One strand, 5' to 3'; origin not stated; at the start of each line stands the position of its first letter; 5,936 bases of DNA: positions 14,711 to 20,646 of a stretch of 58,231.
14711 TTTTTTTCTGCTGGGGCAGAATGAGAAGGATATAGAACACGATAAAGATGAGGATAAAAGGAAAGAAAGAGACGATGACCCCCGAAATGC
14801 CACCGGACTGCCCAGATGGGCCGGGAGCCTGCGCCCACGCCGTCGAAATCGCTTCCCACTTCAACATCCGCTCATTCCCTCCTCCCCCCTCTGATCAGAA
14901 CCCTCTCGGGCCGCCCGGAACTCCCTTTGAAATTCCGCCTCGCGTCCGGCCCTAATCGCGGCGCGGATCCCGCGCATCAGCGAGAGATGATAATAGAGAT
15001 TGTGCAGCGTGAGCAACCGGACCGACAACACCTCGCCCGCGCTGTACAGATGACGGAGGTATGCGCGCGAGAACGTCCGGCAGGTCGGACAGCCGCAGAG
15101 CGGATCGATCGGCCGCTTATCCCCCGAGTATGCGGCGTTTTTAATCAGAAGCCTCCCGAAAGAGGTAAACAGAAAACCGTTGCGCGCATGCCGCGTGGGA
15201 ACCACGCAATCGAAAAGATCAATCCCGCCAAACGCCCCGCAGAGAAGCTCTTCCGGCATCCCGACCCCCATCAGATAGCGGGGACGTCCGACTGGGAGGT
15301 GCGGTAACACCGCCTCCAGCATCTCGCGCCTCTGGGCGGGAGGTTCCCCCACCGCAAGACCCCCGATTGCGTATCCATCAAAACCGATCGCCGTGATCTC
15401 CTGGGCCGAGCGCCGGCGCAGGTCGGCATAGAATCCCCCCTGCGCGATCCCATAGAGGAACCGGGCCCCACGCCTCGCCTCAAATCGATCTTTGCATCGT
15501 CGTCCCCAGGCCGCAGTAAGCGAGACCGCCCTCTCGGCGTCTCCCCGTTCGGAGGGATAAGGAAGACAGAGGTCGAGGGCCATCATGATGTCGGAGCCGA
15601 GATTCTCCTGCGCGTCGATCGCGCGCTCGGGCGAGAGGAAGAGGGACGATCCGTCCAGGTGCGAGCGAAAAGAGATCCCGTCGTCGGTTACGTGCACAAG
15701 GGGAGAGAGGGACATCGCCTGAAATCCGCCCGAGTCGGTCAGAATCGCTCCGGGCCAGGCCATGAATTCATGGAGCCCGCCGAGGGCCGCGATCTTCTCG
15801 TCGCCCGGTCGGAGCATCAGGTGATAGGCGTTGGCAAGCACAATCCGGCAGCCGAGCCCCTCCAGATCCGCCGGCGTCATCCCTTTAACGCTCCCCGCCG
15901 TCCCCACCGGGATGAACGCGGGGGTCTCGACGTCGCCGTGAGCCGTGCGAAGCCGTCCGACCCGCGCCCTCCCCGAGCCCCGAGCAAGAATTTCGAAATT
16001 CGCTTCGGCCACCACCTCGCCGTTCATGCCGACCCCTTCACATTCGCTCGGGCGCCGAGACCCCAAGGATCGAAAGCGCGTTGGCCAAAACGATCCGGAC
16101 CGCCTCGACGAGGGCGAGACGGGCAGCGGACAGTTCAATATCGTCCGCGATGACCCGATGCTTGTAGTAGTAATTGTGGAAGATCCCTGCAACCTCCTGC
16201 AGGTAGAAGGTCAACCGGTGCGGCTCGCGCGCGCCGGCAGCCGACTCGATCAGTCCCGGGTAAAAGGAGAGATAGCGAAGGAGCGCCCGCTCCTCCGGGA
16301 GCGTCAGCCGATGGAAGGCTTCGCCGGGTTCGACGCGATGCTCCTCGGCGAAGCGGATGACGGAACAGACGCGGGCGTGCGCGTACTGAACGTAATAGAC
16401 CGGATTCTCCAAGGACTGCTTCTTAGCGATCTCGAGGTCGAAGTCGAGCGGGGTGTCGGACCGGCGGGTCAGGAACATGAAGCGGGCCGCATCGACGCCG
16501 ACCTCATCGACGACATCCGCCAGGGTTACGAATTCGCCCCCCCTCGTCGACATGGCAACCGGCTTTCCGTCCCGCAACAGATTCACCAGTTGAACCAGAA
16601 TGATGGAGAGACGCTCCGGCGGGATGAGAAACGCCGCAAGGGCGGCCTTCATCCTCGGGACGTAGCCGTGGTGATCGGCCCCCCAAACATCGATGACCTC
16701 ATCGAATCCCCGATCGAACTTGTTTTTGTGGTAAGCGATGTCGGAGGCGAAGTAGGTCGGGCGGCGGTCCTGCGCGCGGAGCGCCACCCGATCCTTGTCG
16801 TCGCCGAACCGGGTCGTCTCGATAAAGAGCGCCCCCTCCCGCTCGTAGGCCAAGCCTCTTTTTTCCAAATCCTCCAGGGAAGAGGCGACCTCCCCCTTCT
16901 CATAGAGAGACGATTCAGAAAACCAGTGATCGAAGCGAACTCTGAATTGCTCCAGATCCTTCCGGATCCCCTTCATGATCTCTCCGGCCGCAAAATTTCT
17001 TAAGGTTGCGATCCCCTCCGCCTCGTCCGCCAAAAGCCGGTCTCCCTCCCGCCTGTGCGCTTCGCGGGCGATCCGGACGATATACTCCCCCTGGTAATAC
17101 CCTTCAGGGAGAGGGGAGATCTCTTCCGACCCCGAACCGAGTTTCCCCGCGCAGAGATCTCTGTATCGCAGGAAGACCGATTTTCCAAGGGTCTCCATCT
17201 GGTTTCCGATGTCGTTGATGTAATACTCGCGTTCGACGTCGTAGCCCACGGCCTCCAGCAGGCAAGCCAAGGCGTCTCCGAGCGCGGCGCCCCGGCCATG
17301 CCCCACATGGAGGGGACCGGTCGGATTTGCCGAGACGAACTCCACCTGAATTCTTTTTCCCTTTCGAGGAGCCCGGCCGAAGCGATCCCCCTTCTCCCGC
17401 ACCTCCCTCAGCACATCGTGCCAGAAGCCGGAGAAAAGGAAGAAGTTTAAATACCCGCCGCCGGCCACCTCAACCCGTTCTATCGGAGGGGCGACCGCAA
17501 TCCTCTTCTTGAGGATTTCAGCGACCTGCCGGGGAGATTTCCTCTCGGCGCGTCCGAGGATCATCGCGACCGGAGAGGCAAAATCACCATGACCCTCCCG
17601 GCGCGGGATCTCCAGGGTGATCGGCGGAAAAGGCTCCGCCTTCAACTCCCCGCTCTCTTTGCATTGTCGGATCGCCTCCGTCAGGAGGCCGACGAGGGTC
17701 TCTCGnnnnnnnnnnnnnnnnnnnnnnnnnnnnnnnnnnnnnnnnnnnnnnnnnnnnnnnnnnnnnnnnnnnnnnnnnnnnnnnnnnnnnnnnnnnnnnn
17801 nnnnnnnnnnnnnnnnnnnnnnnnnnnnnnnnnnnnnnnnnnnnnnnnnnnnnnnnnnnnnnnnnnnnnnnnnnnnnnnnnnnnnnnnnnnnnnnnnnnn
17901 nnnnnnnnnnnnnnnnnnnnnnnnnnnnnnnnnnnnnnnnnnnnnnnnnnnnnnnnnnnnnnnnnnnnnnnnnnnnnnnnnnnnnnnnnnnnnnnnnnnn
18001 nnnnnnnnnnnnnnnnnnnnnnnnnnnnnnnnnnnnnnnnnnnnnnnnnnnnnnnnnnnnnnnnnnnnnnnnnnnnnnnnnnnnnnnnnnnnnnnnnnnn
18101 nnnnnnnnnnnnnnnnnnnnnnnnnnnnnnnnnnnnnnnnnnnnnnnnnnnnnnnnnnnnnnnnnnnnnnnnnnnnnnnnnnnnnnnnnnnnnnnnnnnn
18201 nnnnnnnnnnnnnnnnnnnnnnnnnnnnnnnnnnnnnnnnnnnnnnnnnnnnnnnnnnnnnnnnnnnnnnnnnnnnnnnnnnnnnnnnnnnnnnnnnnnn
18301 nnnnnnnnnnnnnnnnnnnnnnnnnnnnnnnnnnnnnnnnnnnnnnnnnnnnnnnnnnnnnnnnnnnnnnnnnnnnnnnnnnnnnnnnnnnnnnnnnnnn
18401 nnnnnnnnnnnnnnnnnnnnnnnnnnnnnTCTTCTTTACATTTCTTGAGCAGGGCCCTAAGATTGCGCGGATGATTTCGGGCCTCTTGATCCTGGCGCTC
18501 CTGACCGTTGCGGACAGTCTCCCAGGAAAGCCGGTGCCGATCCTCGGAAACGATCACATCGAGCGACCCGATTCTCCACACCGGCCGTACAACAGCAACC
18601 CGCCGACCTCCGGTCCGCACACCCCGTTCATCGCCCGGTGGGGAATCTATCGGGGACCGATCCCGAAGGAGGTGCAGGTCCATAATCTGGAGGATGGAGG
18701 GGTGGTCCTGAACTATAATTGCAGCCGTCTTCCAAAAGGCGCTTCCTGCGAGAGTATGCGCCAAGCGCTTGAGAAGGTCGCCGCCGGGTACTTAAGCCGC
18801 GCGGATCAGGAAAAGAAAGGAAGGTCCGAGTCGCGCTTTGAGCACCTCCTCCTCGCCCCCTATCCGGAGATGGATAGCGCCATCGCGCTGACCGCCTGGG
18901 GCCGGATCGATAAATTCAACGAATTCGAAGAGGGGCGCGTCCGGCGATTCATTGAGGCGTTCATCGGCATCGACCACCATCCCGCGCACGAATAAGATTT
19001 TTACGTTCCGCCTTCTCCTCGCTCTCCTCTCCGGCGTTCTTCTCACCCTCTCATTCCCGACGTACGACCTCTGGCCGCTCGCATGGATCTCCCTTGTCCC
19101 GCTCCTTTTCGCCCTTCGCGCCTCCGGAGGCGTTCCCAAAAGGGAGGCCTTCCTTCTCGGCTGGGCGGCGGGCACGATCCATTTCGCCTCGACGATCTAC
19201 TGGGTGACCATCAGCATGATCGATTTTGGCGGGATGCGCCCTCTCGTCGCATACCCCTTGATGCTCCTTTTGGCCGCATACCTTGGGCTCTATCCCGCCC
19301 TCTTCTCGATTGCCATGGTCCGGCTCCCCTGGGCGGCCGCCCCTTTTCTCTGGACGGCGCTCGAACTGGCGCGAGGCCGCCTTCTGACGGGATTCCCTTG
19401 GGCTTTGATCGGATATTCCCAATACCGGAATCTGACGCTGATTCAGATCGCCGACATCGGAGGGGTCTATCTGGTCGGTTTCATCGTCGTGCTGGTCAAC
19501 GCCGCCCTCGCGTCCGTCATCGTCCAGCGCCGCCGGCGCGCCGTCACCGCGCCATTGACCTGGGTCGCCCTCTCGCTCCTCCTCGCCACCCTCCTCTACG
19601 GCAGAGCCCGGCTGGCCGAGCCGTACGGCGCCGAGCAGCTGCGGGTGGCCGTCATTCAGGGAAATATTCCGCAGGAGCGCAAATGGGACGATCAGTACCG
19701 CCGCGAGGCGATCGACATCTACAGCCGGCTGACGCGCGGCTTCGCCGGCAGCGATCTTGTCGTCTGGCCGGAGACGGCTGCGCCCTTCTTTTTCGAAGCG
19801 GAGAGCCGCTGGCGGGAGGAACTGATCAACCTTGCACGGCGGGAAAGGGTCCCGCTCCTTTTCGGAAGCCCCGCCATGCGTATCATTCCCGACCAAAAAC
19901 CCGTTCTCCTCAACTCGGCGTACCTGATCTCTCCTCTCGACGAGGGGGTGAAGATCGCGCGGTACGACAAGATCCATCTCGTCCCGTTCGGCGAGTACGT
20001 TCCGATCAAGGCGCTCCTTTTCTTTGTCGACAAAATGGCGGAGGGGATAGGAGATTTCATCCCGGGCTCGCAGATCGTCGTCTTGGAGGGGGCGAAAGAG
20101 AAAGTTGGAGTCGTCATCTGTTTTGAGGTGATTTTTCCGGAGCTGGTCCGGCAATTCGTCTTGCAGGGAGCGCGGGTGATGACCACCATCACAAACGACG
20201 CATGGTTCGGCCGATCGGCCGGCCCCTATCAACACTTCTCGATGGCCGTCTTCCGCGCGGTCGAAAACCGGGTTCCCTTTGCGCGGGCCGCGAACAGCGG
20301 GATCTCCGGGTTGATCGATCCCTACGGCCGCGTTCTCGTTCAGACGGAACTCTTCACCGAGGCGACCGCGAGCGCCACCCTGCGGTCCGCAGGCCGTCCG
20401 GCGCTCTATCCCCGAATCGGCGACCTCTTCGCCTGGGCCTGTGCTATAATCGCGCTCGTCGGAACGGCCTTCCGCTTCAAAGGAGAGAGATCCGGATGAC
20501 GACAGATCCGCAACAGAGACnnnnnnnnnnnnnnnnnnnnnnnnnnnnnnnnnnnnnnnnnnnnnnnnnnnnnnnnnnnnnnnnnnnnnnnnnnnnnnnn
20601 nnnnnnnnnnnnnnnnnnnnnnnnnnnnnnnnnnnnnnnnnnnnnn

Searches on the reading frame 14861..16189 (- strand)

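Call 82: search_protein_families(library=pfam, proteins=[window:14861-16189:-], max_evalue=0.00001)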
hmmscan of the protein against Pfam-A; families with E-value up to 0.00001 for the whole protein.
window:14861-16189:- (442 aa): 1 family
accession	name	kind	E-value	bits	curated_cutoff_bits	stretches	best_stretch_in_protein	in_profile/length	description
PF01702.25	TGT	-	3.2e-144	480.9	26.3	1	75-428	3-355/357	Queuine tRNA-ribosyltransferase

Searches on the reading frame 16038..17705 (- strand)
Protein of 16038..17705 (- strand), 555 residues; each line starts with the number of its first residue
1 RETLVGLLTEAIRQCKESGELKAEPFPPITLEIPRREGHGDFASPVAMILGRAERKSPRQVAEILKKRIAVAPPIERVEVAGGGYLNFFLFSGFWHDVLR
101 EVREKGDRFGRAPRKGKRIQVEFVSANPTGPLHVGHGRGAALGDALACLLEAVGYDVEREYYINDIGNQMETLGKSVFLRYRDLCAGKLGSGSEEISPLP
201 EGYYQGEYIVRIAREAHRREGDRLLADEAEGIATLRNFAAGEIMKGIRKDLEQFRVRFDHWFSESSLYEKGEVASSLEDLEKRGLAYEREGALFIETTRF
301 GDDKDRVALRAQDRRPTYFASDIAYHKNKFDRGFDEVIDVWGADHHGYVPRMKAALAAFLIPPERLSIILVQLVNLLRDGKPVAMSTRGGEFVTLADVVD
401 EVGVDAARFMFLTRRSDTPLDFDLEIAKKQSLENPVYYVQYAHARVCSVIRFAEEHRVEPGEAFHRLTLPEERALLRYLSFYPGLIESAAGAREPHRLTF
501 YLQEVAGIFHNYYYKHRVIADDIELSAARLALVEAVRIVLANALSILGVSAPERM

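Call 82: search_protein_families(library=pfam, proteins=[window:16038-17705:-], max_evalue=0.00001)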
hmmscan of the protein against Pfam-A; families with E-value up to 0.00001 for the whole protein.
window:16038-17705:- (555 aa): 3 families
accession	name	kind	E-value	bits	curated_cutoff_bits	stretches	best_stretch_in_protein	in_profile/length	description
PF05746.21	DALR_1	-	6.6e-34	116.9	22.3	1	439-555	1-117/117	DALR anticodon binding domain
PF00750.26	tRNA-synt_1d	-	1.5e-23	83.8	23.3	1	108-402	11-298/349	tRNA synthetases class I (R), catalytic domain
PF03485.21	Arg_tRNA_synt_N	-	8.5e-18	65.2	21.5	1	9-90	8-85/85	Arginyl tRNA synthetase N terminal domain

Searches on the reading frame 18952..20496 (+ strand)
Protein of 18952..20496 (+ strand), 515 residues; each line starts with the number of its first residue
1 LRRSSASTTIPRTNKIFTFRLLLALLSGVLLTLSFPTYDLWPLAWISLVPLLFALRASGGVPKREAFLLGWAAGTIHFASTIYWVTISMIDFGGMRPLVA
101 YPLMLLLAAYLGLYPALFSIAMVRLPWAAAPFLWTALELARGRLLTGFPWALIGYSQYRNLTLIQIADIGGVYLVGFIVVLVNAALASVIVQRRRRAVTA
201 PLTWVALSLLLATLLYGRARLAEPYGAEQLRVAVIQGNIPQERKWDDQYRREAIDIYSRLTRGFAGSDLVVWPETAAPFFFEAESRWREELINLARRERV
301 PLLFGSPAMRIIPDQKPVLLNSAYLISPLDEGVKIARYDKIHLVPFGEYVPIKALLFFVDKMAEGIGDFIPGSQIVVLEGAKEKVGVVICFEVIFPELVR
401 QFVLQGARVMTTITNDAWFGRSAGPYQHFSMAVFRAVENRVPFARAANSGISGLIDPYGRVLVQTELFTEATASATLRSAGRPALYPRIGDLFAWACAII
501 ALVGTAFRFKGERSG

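Call 82: search_protein_families(library=pfam, proteins=[window:18952-20496:+], max_evalue=0.00001)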
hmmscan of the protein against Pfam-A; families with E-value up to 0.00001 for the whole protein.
window:18952-20496:+ (515 aa): 2 families
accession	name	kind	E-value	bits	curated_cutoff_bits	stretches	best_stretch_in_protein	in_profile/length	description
PF20154.4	LNT_N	-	2.6e-44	151.7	27.1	1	27-185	1-159/159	Apolipoprotein N-acyltransferase N-terminal domain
PF00795.27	CN_hydrolase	-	4.3e-36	125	23.2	1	231-479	1-248/256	Carbon-nitrogen hydrolase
